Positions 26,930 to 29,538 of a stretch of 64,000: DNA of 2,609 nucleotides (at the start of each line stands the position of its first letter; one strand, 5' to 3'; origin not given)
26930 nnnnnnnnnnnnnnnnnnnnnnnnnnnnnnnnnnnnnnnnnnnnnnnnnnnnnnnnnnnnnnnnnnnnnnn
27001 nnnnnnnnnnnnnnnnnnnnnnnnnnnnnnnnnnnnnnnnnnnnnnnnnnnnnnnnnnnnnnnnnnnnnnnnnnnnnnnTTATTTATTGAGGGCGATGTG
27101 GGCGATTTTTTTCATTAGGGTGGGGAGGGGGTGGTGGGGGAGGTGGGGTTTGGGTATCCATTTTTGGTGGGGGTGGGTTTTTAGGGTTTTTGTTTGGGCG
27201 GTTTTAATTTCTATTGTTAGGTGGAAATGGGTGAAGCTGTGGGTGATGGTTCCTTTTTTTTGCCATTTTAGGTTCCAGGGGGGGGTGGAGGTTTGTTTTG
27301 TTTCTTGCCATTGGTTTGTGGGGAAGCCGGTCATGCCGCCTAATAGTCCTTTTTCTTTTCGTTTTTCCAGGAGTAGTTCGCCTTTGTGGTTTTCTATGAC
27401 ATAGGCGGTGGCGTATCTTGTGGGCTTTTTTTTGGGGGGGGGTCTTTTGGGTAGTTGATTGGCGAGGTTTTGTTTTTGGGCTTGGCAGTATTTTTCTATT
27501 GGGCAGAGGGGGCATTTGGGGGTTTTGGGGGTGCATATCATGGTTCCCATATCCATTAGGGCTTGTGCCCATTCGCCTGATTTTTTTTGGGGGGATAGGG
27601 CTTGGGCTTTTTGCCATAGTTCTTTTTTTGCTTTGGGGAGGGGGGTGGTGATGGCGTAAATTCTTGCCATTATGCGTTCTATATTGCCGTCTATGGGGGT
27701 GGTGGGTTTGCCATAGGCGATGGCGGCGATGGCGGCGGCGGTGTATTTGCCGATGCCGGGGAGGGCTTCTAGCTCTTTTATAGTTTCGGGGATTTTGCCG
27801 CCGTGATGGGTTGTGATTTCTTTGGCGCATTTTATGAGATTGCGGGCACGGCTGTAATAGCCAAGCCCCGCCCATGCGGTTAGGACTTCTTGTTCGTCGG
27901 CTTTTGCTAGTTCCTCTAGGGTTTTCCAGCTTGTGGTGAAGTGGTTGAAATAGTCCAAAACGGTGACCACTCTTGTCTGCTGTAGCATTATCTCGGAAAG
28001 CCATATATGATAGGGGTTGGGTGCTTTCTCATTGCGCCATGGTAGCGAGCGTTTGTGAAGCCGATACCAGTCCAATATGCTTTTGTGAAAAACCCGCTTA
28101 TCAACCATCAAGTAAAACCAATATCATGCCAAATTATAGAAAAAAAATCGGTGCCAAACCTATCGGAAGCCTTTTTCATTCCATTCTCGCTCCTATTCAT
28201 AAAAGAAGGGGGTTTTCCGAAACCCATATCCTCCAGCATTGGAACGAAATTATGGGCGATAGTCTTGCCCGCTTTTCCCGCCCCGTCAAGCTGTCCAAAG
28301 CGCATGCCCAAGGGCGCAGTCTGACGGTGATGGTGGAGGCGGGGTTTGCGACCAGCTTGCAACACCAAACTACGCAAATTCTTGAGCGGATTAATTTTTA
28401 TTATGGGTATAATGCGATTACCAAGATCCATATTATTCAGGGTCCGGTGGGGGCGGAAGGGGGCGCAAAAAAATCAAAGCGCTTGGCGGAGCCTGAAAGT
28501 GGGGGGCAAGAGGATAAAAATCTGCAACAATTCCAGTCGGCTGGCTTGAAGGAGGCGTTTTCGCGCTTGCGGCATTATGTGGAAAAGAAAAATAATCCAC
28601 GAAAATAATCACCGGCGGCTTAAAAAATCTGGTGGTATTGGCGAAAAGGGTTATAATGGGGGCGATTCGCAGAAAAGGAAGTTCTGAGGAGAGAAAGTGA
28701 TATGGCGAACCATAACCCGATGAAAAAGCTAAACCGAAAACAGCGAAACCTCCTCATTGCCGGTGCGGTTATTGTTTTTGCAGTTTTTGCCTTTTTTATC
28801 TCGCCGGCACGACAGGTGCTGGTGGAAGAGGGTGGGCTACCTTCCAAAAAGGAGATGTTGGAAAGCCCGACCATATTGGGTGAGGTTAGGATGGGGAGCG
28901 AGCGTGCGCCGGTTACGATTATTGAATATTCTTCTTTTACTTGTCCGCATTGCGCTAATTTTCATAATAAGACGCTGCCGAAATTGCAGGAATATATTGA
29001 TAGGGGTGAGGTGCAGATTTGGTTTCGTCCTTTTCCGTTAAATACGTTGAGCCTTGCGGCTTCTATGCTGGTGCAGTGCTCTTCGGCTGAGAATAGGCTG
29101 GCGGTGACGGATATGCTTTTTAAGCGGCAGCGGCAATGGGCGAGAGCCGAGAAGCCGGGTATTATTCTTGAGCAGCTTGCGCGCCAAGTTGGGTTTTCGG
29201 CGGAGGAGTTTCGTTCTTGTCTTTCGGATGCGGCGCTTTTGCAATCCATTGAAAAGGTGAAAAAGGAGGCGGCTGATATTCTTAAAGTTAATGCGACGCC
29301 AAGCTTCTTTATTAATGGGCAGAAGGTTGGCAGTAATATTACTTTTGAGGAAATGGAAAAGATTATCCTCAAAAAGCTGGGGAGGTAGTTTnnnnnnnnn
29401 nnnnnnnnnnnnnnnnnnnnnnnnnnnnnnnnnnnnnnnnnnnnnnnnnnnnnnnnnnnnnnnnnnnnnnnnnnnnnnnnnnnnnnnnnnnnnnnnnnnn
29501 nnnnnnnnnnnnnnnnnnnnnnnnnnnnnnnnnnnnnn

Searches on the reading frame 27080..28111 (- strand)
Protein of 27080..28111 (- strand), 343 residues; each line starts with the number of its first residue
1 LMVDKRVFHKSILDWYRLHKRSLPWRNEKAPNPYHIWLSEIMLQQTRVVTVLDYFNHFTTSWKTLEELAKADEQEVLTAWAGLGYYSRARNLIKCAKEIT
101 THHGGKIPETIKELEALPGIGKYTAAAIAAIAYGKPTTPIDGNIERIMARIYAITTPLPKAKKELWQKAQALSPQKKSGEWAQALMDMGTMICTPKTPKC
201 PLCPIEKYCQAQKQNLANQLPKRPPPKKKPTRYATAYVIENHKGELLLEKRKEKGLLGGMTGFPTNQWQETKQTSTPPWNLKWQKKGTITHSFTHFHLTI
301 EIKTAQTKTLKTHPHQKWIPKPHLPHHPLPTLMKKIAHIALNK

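Call 14: search_protein_families(library=ncbifam, proteins=[window:27080-28111:-])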
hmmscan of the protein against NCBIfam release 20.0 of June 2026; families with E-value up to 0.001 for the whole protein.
window:27080-28111:- (343 aa): 7 families
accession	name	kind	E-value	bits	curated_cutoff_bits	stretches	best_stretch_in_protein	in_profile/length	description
TIGR01084.1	mutY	equivalog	5.9e-97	324.5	286.5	1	8-270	2-267/277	A/G-specific adenine glycosylase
NF008132.0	PRK10880.1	equivalog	7.9e-80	268.5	427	1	4-302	3-304/351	A/G-specific adenine glycosylase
NF010488.0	PRK13910.1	equivalog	2.7e-44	151.7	471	1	41-312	1-256/290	adenine-specific DNA glycosylase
TIGR01083.1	nth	equivalog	1.7e-23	83.2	211.7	1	32-200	26-192/192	endonuclease III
NF007978.0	PRK10702.1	equivalog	9.8e-15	54.7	405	1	85-212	82-206/211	endonuclease III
NF053634.1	MonDNAglycDR2438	equivalog_domain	4.7e-10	39.4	400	1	109-214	105-209/219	monofunctional DNA glycosylase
TIGR00588.1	ogg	subfamily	0.00037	19.7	397.85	1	62-169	163-278/310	8-oxoguanine DNA-glycosylase (ogg)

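Call 17: find_homologous_proteins(query=window:27080-28111:-)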
Query window:27080-28111:- (343 aa): 8000 proteins with E <= 0.001 among 8000 candidates; the best 120 are listed.
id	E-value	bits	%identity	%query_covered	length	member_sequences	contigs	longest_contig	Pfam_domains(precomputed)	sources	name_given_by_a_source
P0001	7.9e-167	573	90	79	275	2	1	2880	PF00730.32,PF00633.30,PF14815.13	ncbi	ncbi:MAG: A/G-specific adenine glycosylase, partial [Parvibaculales bacterium]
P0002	1.7e-105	371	52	99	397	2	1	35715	PF00730.32,PF00633.30,PF14815.13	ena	-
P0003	2.4e-105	371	47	99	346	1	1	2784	PF00730.32,PF00633.30,PF14815.13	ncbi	-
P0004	6.8e-105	369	50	97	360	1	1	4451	PF00730.32,PF00633.30,PF14815.13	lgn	-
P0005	8.8e-104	365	51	99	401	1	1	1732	PF00730.32,PF00633.30,PF14815.13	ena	-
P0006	2.1e-103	364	48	98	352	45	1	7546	PF00730.32,PF00633.30,PF14815.13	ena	-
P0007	4.3e-102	360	49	95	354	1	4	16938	PF00730.32,PF00633.30,PF14815.13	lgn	-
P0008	5.2e-102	360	48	98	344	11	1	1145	PF00730.32,PF14520.13,PF00633.30,PF14815.13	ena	-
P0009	1.3e-101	358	50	97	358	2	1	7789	PF00730.32,PF14815.13,PF10576.15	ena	-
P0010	1.7e-101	358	48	97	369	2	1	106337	PF00730.32,PF00633.30,PF14815.13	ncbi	ncbi:MAG: A/G-specific adenine glycosylase [Parvularculales bacterium]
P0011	2.4e-101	357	49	98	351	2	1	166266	PF00730.32,PF00633.30,PF14815.13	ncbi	ncbi:A/G-specific adenine glycosylase [Profundibacter sp.]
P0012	5.9e-101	356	51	97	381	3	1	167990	PF00730.32,PF00633.30,PF14815.13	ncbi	-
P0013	7.8e-101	356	49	95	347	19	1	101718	PF00730.32,PF00633.30,PF14815.13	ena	-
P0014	8.1e-101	356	48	99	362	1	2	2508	PF00730.32,PF00633.30,PF14815.13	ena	-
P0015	2.1e-100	354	48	97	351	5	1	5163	PF00730.32,PF00633.30,PF14815.13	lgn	-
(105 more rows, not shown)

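Call 18: find_encoding_contigs(protein=P0001, flank=10000)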
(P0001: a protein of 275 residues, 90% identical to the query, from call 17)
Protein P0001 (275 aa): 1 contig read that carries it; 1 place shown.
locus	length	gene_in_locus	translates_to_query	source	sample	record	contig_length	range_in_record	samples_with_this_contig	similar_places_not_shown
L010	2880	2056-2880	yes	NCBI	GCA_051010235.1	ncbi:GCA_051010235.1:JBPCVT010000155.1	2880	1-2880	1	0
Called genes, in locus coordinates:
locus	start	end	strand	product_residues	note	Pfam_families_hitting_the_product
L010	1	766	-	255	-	PF02463:SMC_N, PF13175:AAA_15, PF13476:AAA_23, PF13304:AAA_21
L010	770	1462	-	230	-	PF13098:Thioredoxin_2 (faint), PF13462:Thioredoxin_4, PF01323:DSBA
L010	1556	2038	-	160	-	PF05258:DciA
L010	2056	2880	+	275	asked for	PF00730:HhH-GPD, PF00633:HHH, PF14815:NUDIX_4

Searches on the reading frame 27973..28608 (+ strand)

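Call 14: search_protein_families(library=ncbifam, proteins=[window:27973-28608:+])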
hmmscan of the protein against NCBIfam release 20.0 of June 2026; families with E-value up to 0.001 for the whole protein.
window:27973-28608:+ (211 aa): 1 family
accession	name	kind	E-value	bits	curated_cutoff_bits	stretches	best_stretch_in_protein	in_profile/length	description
NF002871.0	PRK03195.1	equivalog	5e-05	23.3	246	1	74-160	82-167/187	DUF721 family protein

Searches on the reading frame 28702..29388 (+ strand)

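Call 27: search_protein_families(library=pfam, proteins=[window:28702-29388:+], max_evalue=0.01)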
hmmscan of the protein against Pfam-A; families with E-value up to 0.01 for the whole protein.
window:28702-29388:+ (228 aa): 3 families
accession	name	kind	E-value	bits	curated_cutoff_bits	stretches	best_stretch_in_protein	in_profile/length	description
PF13462.12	Thioredoxin_4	-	2e-39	135.8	23.2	1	60-222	4-163/165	Thioredoxin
PF01323.26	DSBA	-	1.3e-10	41.8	25.6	1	72-218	1-186/191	DSBA-like thioredoxin domain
PF13098.12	Thioredoxin_2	-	0.003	18.3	27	0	76-221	12-103/104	Thioredoxin-like domain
